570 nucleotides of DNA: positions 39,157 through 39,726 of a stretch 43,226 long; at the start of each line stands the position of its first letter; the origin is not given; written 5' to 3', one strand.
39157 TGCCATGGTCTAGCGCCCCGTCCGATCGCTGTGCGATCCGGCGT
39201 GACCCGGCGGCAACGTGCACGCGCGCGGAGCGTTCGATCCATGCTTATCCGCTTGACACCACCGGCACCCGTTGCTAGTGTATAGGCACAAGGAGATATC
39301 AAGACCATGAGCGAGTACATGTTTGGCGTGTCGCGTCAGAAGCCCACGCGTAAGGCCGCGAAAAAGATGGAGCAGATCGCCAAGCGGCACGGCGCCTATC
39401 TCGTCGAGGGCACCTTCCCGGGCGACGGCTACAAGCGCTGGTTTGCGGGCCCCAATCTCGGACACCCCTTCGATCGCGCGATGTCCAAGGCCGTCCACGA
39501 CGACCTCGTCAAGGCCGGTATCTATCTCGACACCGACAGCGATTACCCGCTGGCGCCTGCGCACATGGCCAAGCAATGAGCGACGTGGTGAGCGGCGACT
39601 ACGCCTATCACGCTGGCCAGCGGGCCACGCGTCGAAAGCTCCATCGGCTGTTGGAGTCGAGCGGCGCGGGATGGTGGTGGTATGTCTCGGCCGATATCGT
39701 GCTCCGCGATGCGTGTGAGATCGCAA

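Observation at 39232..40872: Precisely delimited IS1595-family element carrying two passenger ORFs, inserted in the phage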

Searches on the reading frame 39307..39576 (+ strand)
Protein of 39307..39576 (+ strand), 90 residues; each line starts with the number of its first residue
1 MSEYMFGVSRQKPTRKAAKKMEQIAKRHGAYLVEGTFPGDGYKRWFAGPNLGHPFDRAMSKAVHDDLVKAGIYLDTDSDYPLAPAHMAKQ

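Call 4: search_protein_families(library=pfam, proteins=[window:39307-39576:+], max_evalue=1)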
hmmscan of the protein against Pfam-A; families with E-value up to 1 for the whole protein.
window:39307-39576:+ (90 aa): 0 families

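Call 5: search_protein_families(library=ncbifam, proteins=[window:39307-39576:+], max_evalue=1)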
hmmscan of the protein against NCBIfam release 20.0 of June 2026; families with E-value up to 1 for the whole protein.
window:39307-39576:+ (90 aa): 1 family
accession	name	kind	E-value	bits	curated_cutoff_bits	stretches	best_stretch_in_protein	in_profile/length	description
NF047715.1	LIC12298_fam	subfamily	0.071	13.7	100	1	36-74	18-56/70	LIC12298 family protein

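Call 6: search_protein_families(library=phrogs, proteins=[window:39307-39576:+], max_evalue=1)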
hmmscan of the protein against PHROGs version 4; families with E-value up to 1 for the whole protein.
window:39307-39576:+ (90 aa): 1 family
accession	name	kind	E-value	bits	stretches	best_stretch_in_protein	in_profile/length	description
phrog_14921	-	unknown function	0.031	15.3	1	10-29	2-21/52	-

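Call 13: find_encoding_contigs(protein=window:39307-39576:+, flank=6000, max_places=10)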
Protein window:39307-39576:+ (90 aa): 3 contigs read that carry it; 1 place shown.
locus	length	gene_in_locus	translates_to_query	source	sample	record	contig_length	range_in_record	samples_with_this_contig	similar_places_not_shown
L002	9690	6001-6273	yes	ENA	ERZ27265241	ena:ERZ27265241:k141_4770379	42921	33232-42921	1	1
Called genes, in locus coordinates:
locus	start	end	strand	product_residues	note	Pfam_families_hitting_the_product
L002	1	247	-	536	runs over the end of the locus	PF00239:Resolvase, PF07508:Recombinase, PF13408:Zn_ribbon_recom (weak)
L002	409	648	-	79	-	-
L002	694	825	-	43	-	-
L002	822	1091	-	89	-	-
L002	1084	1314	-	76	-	-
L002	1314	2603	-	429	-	-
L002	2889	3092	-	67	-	PF02195:ParB_N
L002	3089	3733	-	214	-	-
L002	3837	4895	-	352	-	-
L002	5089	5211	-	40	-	-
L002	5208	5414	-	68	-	-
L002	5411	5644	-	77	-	-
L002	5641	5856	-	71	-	-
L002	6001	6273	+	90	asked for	-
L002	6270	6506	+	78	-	-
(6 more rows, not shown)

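Call 14: find_homologous_proteins(query=window:39307-39576:+, max_evalue=0.01)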
Query window:39307-39576:+ (90 aa): 35 proteins with E <= 0.01 among 35 candidates.
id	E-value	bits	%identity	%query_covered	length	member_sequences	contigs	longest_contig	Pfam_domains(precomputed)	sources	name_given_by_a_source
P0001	2.2e-55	202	100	100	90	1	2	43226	-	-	-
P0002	1.3e-41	158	80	100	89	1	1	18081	-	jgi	jgi:hypothetical protein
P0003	1.7e-41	158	80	100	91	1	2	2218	-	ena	-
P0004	3.9e-40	154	79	100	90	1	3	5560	-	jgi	jgi:hypothetical protein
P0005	4.4e-40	154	81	100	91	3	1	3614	-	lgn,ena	-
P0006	2.3e-38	148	78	100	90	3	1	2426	-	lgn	-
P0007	6.9e-38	147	74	100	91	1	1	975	-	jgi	jgi:hypothetical protein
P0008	6.5e-36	140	74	100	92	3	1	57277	-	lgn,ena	-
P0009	1.2e-35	139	73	98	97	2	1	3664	-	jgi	jgi:hypothetical protein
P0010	1.1e-34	136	70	100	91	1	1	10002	-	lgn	-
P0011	6.9e-34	134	71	96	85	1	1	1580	-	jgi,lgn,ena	-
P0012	3.6e-33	131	71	100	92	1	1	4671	-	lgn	-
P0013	8.1e-33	130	78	87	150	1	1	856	PF13175.13,PF13304.13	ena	-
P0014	1.7e-30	123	67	99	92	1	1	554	-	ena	-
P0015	6.8e-29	118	72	80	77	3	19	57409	-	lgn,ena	-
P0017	1.9e-26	110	61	100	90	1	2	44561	-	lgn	-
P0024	2.2e-23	100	68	80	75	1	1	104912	-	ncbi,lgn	-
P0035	1.4e-17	82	57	74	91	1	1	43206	-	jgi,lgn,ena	-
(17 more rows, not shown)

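Call 16: find_encoding_contigs(protein=P0002, flank=5000, max_places=3)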
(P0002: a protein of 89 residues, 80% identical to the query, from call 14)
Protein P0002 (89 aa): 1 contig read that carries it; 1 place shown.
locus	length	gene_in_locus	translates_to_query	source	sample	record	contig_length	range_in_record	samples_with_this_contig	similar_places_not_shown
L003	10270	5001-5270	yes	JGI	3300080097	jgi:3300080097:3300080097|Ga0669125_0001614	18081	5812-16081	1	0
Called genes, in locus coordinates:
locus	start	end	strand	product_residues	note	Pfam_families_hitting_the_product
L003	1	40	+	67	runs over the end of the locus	-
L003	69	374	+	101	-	-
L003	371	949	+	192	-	-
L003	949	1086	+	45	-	-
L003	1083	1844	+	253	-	-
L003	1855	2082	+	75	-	-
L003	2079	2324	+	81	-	-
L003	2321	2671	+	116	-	-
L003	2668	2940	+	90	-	-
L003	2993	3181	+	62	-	-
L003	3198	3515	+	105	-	-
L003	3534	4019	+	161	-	-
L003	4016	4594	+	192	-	PF12694:cpYpsA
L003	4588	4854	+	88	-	-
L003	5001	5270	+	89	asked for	-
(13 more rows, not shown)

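Call 17: find_encoding_contigs(protein=P0008, flank=5000, max_places=3)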
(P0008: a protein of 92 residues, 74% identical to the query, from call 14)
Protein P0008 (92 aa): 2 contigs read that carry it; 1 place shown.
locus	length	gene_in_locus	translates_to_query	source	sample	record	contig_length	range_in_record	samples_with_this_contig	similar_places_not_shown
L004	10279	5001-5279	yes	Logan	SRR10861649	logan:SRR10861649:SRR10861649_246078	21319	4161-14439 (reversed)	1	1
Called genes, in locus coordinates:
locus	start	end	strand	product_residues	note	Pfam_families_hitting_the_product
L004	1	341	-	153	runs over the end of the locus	-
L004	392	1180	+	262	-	PF01510:Amidase_2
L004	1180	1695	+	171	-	PF13532:2OG-FeII_Oxy_2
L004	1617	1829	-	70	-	-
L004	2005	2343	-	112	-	-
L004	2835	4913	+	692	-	-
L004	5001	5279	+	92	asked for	-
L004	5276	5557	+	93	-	-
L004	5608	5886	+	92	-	-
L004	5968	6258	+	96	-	-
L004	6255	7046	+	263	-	PF10979:DUF2786, PF23771:DUF7168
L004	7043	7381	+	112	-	-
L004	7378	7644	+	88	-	-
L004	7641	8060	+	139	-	-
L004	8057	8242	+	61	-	-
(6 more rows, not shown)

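Call 19: find_encoding_contigs(protein=P0024, flank=5000, max_places=3)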
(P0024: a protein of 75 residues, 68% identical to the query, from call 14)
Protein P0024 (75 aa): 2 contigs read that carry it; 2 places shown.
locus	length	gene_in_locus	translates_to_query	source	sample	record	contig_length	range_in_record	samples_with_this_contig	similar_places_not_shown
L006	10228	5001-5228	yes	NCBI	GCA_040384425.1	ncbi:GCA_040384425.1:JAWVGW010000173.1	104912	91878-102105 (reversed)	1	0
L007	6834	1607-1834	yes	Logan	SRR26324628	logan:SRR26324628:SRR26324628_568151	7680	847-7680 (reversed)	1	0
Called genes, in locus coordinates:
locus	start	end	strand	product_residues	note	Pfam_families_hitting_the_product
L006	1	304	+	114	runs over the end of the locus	PF01981:PTH2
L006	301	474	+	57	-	-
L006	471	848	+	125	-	-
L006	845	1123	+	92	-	-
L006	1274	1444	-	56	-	-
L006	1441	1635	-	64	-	PF21983:NikA-like (weak), PF19807:DUF6290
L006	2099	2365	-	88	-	-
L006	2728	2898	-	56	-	-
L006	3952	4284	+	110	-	-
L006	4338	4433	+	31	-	-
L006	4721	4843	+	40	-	-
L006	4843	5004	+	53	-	-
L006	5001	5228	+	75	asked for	-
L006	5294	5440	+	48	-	-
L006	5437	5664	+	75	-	-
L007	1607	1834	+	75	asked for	-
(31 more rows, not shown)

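Call 36: search_dna_similar(query=window:39307-39576:+, collection=phages, mode=protein, max_rows=30, max_evalue=0.001)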
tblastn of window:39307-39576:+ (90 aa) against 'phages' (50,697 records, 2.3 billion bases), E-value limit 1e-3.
No match.

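Call 51: search_protein_families(library=pfam, alignment_id=A2, max_evalue=0.001)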
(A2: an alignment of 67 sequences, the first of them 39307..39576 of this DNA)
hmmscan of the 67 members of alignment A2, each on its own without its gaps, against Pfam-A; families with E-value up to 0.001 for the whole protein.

A. member 1, window:39307-39576:+ (90 aa): 0 families

B. families by the number of members that match (of 67 scanned): 12 families
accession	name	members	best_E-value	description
PF00684.25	DnaJ_CXXCXGXG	2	4.2e-05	DnaJ central domain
PF05685.18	Uma2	1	8e-26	Putative restriction endonuclease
PF04255.20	DUF433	1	4.9e-22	Protein of unknown function (DUF433)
PF14354.12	Lar_restr_allev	1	9.3e-12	Restriction alleviation protein Lar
PF24623.2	Phage_zn_bind_8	1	7.8e-07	Putative DNA-binding phage zinc finger domain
PF01381.28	HTH_3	1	1.1e-06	Helix-turn-helix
PF09299.17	Mu-transpos_C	1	2.8e-05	Mu transposase, C-terminal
PF08281.18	Sigma70_r4_2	1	9.4e-05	Sigma-70, region 4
PF13560.12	HTH_31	1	0.0002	Helix-turn-helix domain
PF18480.7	DUF5615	1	0.00035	Domain of unknown function (DUF5615)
PF12172.15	zf-ChsH2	1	0.00079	ChsH2, rubredoxin-like zinc ribbon domain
PF15777.11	Anti-TRAP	1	0.00081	Tryptophan RNA-binding attenuator protein inhibitory protein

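Call 52: search_protein_families(library=padloc, alignment_id=A2, max_evalue=0.001)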
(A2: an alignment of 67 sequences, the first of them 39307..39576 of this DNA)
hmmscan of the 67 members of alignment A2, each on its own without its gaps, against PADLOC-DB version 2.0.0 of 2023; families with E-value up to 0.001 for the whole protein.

A. member 1, window:39307-39576:+ (90 aa): 0 families

B. families by the number of members that match (of 67 scanned): 7 families
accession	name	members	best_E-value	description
PDLC04832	PDC-S03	1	5.8e-21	-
PDLC04833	PDC-S03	1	3.4e-20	-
PDLC04834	PDC-S03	1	2.9e-18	-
PDLC04835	PDC-S03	1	6.2e-09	-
PDLC05068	PDC-S70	1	0.00028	-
PDLC05073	PDC-S70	1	0.00035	-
PDLC05071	PDC-S70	1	0.00047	-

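Call 53: search_protein_families(library=phrogs, alignment_id=A2, max_evalue=0.001)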
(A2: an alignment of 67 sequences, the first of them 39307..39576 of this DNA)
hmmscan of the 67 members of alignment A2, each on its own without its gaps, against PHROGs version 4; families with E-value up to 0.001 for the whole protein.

A. member 1, window:39307-39576:+ (90 aa): 0 families

B. families by the number of members that match (of 67 scanned): 14 families
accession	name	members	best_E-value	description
phrog_21559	-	2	4.3e-11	-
phrog_18597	-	2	1.3e-07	-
phrog_1273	-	1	7.3e-19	-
phrog_16228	-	1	3.9e-17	-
phrog_11928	-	1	1.8e-15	-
phrog_599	-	1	6.3e-14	Lar-like restriction alleviation protein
phrog_7560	-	1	6.4e-13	-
phrog_14896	-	1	0.00016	-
phrog_2328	-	1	0.00016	transcriptional repressor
phrog_1138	-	1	0.00027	-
phrog_9961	-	1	0.00034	-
phrog_4779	-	1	0.0004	transcriptional regulator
phrog_31702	-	1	0.00051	-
phrog_955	-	1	0.00073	HTH DNA binding protein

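Call 54: predict_structure(alignment_id=A1)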
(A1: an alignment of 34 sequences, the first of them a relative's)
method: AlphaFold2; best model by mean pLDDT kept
length: 90 residues; sequences in the alignment: 34
mean_pLDDT: 93.1   pTM: 0.83
mean pLDDT of the five models: 93.1, 91.5, 90.8, 90.3, 88.9
residues with pLDDT >= 90: 79; 70-90: 8; 50-70: 3; < 50: 0
segments of 3 or more residues with pLDDT < 50: none
pLDDT, mean of each block of 10 residues (from residue 1): 90 96 98 95 96 93 97 85 88
secondary structure, 60 per line:
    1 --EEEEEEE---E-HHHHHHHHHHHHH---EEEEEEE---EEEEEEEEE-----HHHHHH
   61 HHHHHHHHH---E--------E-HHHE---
elements in order: E3-9 H15-27 E31-37 E41-49 H55-69

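Call 56: fold_search(model_id=the predicted structure, library=pdb)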
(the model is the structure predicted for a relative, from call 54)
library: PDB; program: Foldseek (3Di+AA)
matches with E <= 10: 1192; with E <= 0.001: 0
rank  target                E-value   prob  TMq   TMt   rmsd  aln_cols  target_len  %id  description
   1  4dmz_A                4.5e-02  0.92  0.47  0.20   4.9        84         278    2  PelD 156-455 from Pseudomonas aeruginosa PA14, apo form (released 2012-05-23)
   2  6mmo_C                5.1e-02  0.90  0.43  0.44   4.8        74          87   15  Carbon regulatory PII-like protein SbtB from Cyanobium sp. 7001 bound to AMP (released 2019-09-18)
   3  4lij_A                5.1e-02  0.82  0.40  0.45   5.2        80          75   14  Crystal structure of a far upstream element (FUSE) binding protein 1 (FUBP1) from Homo sapiens at 1.95 A resolution (released 2013-11-27)
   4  6mmq_D                7.1e-02  0.80  0.39  0.41   4.7        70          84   11  Carbon regulatory PII-like protein SbtB from Cyanobium sp. 7001 bound to cAMP (released 2019-09-18)
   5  5o3p_A                7.6e-02  0.84  0.42  0.40   4.3        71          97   13  Carbon regulatory PII-like protein SbtB from Synechocystis sp. 6803 in Apo state, trigonal crystal form (released 2018-05-16)
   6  9f80                  9.8e-02  0.47  0.30  0.15   5.7        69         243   16  Crystal structure of Rv2242 regulator C-terminal fragment (161-414) (released 2024-12-18)
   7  6mmq_B                1.1e-01  0.60  0.38  0.38   6.8        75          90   17  Carbon regulatory PII-like protein SbtB from Cyanobium sp. 7001 bound to cAMP (released 2019-09-18)
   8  2v8d_A                1.1e-01  0.57  0.40  0.11  11.6        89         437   13  Crystal structure of mutant E159A of beta-alanine synthase from Saccharomyces kluyveri (released 2007-10-02)
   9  6mmc                  1.2e-01  0.80  0.43  0.43   4.8        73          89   15  Carbon regulatory PII-like protein SbtB from Cyanobium sp. 7001 bound to ADP (released 2019-09-18)
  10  7r2y_A                1.4e-01  0.72  0.41  0.38   4.6        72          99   11  Carbon regulatory PII-like protein SbtB from Synechocystis sp. 6803 in complex with ATP resulting from short ATP soak, (released 2023-02-15)
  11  4lij_B                1.4e-01  0.47  0.36  0.40   5.1        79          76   15  Crystal structure of a far upstream element (FUSE) binding protein 1 (FUBP1) from Homo sapiens at 1.95 A resolution (released 2013-11-27)
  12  6gyz_A                1.5e-01  0.72  0.43  0.12   4.1        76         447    4  Crystal structure of GlmM from Staphylococcus aureus (released 2019-01-23)
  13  1x4n_MODEL_1_A        1.7e-01  0.57  0.42  0.41   5.7        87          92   14  Solution structure of KH domain in FUSE binding protein 1 (released 2005-11-14)
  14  1r43_B                1.7e-01  0.54  0.39  0.10   7.0        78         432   15  Crystal structure of beta-alanine synthase from Saccharomyces kluyveri (selenomethionine substituted protein) (released 2003-11-11)
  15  2v8v_A                1.7e-01  0.51  0.39  0.10   7.2        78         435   18  Crystal structure of mutant R322A of beta-alanine synthase from Saccharomyces kluyveri (released 2007-10-02)
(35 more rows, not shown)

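Call 61: fold_search(model_id=the predicted structure, library=viral)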
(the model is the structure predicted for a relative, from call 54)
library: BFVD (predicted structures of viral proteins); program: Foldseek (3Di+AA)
matches with E <= 10: 1223; with E <= 0.001: 0
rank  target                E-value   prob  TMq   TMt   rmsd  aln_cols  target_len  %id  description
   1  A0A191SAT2            1.3e-02  1.00  0.55  0.62   5.6        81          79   16  (no name in the UniProt tables at hand)
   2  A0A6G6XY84            2.3e-02  0.96  0.42  0.16   4.8        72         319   15  Uncharacterized protein [Ochrobactrum phage vB_OspP_OH]
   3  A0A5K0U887            5.5e-02  0.47  0.37  0.12  11.1       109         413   12  Uncharacterized protein [Yasminevirus sp. GU-2018]
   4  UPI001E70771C         8.1e-02  0.77  0.46  0.44   8.0        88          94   10  (no name look-up for this kind of identifier)
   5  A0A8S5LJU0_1          8.1e-02  0.75  0.45  0.07   5.1        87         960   10  Chromosome segregation ATPase [Siphoviridae sp. ct3o911]
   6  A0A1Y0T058            8.1e-02  0.69  0.43  0.35   5.8        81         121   15  Uncharacterized protein [Pseudomonas phage Noxifer]
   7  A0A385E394            9.2e-02  0.80  0.49  0.24   8.6        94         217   12  (no name in the UniProt tables at hand)
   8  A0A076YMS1            9.2e-02  0.57  0.41  0.34   5.7        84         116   15  (no name in the UniProt tables at hand)
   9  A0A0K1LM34            9.9e-02  0.82  0.45  0.44   4.0        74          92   16  Uncharacterized protein [Rhodobacter phage RcSpartan]
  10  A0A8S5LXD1            9.9e-02  0.57  0.38  0.35   4.8        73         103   15  Uncharacterized protein [Myoviridae sp. ctZgq1]
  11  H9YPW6                1.1e-01  0.84  0.46  0.58   3.8        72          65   12  (no name in the UniProt tables at hand)
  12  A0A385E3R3            1.1e-01  0.54  0.45  0.21   8.6       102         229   12  (no name in the UniProt tables at hand)
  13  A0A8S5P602            1.3e-01  0.25  0.30  0.23  10.2        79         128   16  Uncharacterized protein [Myoviridae sp. ctD8022]
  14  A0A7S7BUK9            1.4e-01  0.25  0.25  0.05   7.0        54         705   13  RNA-directed RNA polymerase L (Fragment) [Bunya-like bridouvirus]
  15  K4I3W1                1.5e-01  0.69  0.43  0.39   4.8        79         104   10  Uncharacterized protein [Salmonella phage STML-198]
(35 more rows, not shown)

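Call 101: search_solved_structures(query=A1, max_evalue=10)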
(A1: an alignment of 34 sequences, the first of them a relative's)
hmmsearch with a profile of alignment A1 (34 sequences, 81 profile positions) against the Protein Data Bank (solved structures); distinct sequences matched with E-value up to 10: 2.
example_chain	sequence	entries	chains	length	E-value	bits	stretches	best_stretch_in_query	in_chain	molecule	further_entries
8f71_A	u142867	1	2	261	0.67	13.2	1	22-49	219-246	Histidine kinase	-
4lsb_A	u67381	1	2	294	0.92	12.8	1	29-50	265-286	lyase/mutase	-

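Call 109: find_encoding_contigs(protein=P0015, flank=2500, max_places=3)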
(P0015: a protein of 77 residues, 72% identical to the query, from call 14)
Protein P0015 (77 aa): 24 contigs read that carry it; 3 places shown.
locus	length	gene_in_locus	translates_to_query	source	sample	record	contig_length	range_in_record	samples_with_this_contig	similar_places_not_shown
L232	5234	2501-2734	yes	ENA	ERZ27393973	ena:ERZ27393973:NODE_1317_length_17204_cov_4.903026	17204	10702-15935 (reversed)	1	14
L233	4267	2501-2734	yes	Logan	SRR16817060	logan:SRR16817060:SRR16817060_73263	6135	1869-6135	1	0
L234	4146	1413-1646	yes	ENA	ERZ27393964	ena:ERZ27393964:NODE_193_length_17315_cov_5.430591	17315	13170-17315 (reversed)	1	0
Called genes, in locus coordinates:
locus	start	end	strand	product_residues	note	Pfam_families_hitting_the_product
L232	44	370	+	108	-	-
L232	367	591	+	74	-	-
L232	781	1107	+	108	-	-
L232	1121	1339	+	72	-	-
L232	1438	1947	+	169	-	PF00413:Peptidase_M10 (weak)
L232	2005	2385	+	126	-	-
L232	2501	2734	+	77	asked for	-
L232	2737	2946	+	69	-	-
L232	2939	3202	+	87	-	-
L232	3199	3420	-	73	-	-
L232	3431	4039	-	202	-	-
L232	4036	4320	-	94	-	-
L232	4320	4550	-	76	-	-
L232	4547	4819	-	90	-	-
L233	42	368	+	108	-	-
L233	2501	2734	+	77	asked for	-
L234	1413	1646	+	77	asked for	-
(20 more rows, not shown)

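Call 110: find_encoding_contigs(protein=P0017, flank=2500, max_places=2)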
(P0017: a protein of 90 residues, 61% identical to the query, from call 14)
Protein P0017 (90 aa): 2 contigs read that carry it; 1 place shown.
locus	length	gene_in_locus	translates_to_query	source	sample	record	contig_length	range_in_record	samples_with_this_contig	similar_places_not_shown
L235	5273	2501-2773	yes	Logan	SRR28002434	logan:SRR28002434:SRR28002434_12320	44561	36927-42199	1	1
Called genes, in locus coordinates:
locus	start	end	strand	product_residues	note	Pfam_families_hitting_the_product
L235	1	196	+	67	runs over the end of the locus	-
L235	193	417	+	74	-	-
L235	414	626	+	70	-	-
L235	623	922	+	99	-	-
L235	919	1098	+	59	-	-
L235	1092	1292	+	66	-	-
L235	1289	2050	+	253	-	-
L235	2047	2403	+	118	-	-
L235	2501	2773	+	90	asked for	-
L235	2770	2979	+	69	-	-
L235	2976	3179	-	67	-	-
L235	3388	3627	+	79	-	-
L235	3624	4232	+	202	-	-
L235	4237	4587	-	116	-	-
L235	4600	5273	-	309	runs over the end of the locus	-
